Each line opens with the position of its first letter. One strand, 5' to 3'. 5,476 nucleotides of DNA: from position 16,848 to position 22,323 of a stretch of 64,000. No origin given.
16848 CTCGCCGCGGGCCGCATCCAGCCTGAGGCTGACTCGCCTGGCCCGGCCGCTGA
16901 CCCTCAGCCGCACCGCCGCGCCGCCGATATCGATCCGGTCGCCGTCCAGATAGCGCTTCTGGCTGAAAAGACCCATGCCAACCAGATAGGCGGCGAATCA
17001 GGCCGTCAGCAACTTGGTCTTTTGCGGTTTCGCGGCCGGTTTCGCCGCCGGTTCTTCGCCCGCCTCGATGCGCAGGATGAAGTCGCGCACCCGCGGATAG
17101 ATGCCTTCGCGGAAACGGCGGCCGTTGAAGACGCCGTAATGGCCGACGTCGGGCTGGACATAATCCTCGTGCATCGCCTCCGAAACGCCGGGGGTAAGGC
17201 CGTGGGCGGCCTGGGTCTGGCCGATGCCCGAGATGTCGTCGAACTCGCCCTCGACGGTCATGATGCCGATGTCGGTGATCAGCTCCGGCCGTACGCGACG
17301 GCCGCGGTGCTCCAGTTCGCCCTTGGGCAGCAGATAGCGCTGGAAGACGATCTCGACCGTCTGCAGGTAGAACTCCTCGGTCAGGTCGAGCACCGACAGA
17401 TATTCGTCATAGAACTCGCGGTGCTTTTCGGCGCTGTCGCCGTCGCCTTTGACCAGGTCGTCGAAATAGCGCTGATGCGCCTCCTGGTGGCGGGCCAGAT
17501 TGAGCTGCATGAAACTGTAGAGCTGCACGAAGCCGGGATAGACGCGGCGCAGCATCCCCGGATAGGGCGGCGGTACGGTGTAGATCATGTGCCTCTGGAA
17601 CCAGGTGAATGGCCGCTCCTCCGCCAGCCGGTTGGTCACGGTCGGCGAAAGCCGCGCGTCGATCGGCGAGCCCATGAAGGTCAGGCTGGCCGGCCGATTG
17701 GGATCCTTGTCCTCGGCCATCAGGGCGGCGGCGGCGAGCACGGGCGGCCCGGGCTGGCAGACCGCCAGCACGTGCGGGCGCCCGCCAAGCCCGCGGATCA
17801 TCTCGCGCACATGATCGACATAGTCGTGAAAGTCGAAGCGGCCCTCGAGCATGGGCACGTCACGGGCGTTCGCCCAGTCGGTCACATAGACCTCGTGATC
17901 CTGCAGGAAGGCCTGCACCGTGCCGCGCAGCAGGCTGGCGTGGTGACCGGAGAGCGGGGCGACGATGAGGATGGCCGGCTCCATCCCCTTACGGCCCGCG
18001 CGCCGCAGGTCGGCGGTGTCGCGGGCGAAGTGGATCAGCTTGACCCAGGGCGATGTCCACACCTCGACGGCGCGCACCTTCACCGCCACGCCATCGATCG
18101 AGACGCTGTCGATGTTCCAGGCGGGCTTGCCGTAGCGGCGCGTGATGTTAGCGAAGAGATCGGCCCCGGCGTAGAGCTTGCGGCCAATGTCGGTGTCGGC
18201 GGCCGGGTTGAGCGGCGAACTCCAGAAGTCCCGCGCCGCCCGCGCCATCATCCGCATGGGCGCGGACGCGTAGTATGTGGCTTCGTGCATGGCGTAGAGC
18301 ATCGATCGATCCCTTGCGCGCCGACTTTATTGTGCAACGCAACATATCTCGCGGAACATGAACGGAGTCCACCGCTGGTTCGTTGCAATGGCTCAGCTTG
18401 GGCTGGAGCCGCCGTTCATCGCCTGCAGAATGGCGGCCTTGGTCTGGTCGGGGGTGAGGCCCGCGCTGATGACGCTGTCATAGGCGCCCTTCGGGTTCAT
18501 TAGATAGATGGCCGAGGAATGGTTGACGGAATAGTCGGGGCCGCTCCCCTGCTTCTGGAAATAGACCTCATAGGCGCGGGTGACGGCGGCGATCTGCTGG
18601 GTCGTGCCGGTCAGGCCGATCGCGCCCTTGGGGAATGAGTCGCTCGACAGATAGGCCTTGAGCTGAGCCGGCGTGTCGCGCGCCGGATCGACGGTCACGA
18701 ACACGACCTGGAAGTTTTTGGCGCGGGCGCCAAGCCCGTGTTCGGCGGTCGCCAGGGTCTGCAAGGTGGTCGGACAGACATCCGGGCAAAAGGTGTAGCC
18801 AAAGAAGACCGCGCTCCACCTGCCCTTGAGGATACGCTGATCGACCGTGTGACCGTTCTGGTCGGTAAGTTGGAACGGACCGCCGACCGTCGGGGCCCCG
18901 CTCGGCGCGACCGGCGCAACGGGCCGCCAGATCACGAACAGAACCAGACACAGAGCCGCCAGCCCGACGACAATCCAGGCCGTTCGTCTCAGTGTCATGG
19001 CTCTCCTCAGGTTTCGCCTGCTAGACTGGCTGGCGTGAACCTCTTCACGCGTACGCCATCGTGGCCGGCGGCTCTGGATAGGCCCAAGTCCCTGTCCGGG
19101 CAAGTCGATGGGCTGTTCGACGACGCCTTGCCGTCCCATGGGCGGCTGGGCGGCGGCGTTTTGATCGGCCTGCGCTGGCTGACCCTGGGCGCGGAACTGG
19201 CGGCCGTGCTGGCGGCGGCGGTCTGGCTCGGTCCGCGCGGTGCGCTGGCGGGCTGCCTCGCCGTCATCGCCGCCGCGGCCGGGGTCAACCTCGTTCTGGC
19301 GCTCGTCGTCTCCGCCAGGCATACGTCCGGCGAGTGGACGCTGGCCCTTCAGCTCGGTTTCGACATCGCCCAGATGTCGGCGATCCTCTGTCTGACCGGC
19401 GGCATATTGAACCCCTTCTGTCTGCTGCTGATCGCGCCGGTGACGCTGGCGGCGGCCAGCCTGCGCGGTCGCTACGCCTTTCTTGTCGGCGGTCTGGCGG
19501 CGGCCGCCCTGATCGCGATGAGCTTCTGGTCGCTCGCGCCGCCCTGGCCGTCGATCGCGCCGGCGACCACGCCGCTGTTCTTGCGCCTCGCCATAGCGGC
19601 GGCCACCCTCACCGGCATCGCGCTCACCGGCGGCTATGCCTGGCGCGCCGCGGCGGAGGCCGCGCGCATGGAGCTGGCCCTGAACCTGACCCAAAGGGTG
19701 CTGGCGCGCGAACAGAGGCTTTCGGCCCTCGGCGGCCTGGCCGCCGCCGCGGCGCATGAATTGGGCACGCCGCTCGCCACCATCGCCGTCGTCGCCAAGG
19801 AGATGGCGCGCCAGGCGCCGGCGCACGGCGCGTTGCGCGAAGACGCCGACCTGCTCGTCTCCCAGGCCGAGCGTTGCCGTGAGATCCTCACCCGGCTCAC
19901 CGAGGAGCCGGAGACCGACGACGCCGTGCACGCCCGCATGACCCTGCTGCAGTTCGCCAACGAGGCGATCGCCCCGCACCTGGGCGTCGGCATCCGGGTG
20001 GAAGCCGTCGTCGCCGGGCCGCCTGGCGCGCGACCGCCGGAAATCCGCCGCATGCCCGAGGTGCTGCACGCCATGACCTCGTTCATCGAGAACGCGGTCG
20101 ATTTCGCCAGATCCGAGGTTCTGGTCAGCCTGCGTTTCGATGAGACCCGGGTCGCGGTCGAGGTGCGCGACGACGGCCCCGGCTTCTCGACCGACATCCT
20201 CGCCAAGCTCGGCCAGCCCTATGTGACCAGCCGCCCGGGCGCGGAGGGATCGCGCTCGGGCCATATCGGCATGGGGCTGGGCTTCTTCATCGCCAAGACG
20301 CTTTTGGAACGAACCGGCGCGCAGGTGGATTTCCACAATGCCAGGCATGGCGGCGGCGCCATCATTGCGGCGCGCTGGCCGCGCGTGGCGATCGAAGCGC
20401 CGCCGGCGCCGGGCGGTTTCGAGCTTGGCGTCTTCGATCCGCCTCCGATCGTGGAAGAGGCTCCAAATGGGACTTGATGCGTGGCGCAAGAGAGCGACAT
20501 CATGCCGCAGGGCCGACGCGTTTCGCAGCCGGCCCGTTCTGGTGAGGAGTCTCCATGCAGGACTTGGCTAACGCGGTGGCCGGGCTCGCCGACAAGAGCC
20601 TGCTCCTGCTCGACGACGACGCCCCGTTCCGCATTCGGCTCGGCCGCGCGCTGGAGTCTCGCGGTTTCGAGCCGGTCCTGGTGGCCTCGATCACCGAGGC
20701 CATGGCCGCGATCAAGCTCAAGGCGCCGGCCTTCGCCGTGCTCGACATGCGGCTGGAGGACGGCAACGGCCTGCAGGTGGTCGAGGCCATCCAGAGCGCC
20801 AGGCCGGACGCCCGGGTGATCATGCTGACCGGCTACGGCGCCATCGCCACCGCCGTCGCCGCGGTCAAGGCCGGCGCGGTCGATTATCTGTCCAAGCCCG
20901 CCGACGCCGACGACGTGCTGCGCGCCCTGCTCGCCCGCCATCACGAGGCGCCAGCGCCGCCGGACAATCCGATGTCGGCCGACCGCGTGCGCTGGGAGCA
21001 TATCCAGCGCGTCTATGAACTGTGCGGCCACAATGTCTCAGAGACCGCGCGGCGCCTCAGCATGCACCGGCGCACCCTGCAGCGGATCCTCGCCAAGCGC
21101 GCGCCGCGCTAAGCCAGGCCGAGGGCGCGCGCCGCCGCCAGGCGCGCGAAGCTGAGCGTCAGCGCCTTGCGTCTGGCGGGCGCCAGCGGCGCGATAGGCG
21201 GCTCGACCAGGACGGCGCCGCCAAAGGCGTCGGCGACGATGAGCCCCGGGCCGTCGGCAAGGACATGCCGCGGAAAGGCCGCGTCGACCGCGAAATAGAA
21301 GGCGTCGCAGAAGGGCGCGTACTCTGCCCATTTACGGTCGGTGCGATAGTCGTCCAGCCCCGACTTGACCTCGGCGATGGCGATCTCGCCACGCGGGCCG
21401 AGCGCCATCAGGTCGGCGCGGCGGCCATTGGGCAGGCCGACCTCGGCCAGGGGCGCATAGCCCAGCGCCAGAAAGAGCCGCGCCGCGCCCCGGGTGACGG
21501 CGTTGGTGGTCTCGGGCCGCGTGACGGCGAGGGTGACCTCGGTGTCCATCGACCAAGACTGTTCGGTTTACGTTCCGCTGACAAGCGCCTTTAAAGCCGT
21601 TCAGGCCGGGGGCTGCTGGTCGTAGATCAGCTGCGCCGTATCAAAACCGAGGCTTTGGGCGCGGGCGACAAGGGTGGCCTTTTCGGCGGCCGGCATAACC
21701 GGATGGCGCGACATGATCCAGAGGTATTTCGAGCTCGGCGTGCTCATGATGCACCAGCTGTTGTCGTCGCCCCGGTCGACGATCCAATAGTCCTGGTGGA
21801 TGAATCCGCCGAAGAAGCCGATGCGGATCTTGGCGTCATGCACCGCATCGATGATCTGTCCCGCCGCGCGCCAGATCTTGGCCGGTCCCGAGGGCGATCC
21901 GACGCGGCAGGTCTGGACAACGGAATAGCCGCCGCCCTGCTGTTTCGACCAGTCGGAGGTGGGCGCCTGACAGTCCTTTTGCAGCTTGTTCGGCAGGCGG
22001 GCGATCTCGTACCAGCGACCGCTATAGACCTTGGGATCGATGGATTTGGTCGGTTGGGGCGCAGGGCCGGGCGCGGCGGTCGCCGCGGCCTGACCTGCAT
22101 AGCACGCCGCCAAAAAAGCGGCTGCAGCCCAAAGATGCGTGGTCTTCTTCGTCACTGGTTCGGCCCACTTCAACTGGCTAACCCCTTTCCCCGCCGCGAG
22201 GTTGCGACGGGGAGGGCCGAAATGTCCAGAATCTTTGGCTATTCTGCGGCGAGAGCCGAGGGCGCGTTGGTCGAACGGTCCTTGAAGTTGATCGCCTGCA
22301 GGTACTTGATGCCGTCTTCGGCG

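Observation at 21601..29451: Tandem soluble diiron (acyl-ACP-desaturase/AurF-like) paralogs in an apparent operon with a lipocalin, near a ferredoxin / ferredoxin-reductase pair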

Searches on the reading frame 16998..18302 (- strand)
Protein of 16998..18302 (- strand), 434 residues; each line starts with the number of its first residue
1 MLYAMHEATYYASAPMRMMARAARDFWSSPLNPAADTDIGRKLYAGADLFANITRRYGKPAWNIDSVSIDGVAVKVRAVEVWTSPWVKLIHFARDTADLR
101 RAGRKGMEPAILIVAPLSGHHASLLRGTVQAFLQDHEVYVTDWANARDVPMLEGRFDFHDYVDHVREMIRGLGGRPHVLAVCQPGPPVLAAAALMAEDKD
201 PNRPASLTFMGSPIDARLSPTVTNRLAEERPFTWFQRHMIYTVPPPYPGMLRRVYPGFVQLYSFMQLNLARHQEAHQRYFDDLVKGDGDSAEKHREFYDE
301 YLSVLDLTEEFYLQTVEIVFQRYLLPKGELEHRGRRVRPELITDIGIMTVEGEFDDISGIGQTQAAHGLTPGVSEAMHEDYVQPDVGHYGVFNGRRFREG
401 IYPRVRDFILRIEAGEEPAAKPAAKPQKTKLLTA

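Call 65: search_protein_families(library=pfam, proteins=[window:16998-18302:-], max_evalue=0.00001)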
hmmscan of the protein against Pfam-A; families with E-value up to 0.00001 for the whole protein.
window:16998-18302:- (434 aa): 1 family
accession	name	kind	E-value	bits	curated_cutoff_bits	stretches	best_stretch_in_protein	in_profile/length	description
PF06850.17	PHB_depo_C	-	5.2e-92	307.3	27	1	211-411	1-201/203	PHB de-polymerase C-terminus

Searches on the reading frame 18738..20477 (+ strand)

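Call 65: search_protein_families(library=pfam, proteins=[window:18738-20477:+], max_evalue=0.00001)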
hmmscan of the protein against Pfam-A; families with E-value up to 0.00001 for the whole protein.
window:18738-20477:+ (579 aa): 3 families
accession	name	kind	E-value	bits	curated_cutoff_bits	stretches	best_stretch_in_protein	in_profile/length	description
PF02518.31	HATPase_c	-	4.3e-14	53.3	26.4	1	443-548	7-108/111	Histidine kinase-, DNA gyrase B-, and HSP90-like ATPase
PF25323.1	6TM_PilS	-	3e-07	30.7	27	1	175-267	52-145/189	PilS-like transmembrane domain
PF00512.31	HisKA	-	2.2e-06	28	26.9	1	331-387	2-57/66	His Kinase A (phospho-acceptor) domain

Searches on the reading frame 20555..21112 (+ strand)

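Call 3: search_protein_families(library=pfam, proteins=[window:20555-21112:+], max_evalue=0.01)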
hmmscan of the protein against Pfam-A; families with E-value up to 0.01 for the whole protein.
window:20555-21112:+ (185 aa): 4 families
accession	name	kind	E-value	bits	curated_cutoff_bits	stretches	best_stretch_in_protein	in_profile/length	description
PF00072.30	Response_reg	-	1.6e-21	77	30.2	1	17-124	2-109/111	Response regulator receiver domain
PF02954.25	HTH_8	-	4.4e-06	26.8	22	1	148-177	8-37/42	Bacterial regulatory protein, Fis family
PF13556.12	HTH_30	-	0.00011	22.4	27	1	152-177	6-31/59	PucR C-terminal helix-turn-helix domain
PF13384.12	HTH_23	-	0.00024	21.3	24.6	1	144-180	5-39/50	Homeodomain-like domain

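Call 4: search_protein_families(library=ncbifam, proteins=[window:20555-21112:+], max_evalue=0.01)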
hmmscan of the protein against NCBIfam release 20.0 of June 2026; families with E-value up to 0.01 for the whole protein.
window:20555-21112:+ (185 aa): 84 families (the best 25 are shown)
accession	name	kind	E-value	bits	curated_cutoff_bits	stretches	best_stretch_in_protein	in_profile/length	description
NF033791.1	ActR_PrrA_rreg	equivalog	7.2e-92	306.1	250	1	13-185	1-173/173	ActR/PrrA/RegA family redox response regulator transcription factor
NF051870.1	NAssimRespRegNtrX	equivalog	4e-21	75.4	600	1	15-123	3-113/452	nitrogen assimilation response regulator NtrX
TIGR01818.1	ntrC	equivalog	3.5e-19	68.9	558.6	1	17-135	2-119/463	nitrogen regulation protein NR(I)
NF011695.0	PRK15115.1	equivalog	1.3e-18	67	763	1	15-135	8-129/445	two-component system response regulator GlrR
NF006900.1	PRK09390.1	equivalog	3.3e-17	62.7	255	1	14-134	5-125/203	response regulator FixJ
NF041946.1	LuxO_transreg_Vib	equivalog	4.7e-17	61.9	800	1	39-123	22-105/463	quorum-sensing sigma-54 dependent transcriptional regulator LuxO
NF008469.0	PRK11361.1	equivalog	9.5e-17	60.8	714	1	14-126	5-116/461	acetoacetate metabolism transcriptional regulator AtoC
NF008176.1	PRK10923.1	equivalog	6.1e-16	58.1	620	1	17-128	7-117/469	nitrogen regulation protein NR(I)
NF007689.0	PRK10365.1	equivalog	1.6e-15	56.8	760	1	16-125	8-117/441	sigma-54-dependent response regulator transcription factor ZraR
NF040749.1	tetrathio_RR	equivalog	4.1e-15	56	290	1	18-127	4-113/191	tetrathionate respiration response regulator TtrR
NF045505.1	RR_RssB_Pseudo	equivalog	1.9e-14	53.5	700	1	14-124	6-116/394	two-component system response regulator RssB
NF040689.1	MtrAB_MtrA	equivalog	2.6e-14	53.1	300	1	17-142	2-126/219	MtrAB system response regulator MtrA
TIGR02915.1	PEP_resp_reg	equivalog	3.7e-14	52.4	502.6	1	16-128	1-115/445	PEP-CTERM-box response regulator transcription factor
NF047793.1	ResRegPgtA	equivalog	1.5e-13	50.3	650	1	13-125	5-117/414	two-component system response regulator PgtA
TIGR02154.1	PhoB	equivalog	2.1e-13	50.1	296.2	1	14-129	3-123/226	phosphate regulon transcriptional regulator PhoB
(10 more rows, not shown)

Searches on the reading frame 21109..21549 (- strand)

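Call 3: search_protein_families(library=pfam, proteins=[window:21109-21549:-], max_evalue=0.01)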
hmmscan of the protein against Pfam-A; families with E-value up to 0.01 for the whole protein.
window:21109-21549:- (146 aa): 1 family
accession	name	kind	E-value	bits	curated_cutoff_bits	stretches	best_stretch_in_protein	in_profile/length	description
PF06319.18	MmcB-like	-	2.7e-46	157.4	22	1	10-142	9-141/148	DNA repair protein MmcB-like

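Call 4: search_protein_families(library=ncbifam, proteins=[window:21109-21549:-], max_evalue=0.01)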
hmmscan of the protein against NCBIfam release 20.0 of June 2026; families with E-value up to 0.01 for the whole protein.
window:21109-21549:- (146 aa): 0 families

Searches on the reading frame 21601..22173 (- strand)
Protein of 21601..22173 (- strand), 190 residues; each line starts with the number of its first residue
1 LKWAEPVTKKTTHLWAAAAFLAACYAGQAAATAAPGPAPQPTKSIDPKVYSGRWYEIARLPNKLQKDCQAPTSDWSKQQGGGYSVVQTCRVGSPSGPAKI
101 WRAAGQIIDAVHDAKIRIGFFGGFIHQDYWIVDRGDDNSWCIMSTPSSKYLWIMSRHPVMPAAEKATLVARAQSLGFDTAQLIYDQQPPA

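Call 3: search_protein_families(library=pfam, proteins=[window:21601-22173:-], max_evalue=0.01)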
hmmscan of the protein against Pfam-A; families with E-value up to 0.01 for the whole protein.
window:21601-22173:- (190 aa): 1 family
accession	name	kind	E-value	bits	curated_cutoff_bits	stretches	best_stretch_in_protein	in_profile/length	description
PF08212.18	Lipocalin_2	-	6.5e-33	114.2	24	1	46-187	2-146/146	Lipocalin-like domain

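Call 4: search_protein_families(library=ncbifam, proteins=[window:21601-22173:-], max_evalue=0.01)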
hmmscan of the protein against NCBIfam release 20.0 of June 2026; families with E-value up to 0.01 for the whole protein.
window:21601-22173:- (190 aa): 1 family
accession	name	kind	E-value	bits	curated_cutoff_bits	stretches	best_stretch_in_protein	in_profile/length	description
NF007786.1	PRK10477.1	subfamily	9.3e-24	84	267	1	16-187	5-174/176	outer membrane lipoprotein Blc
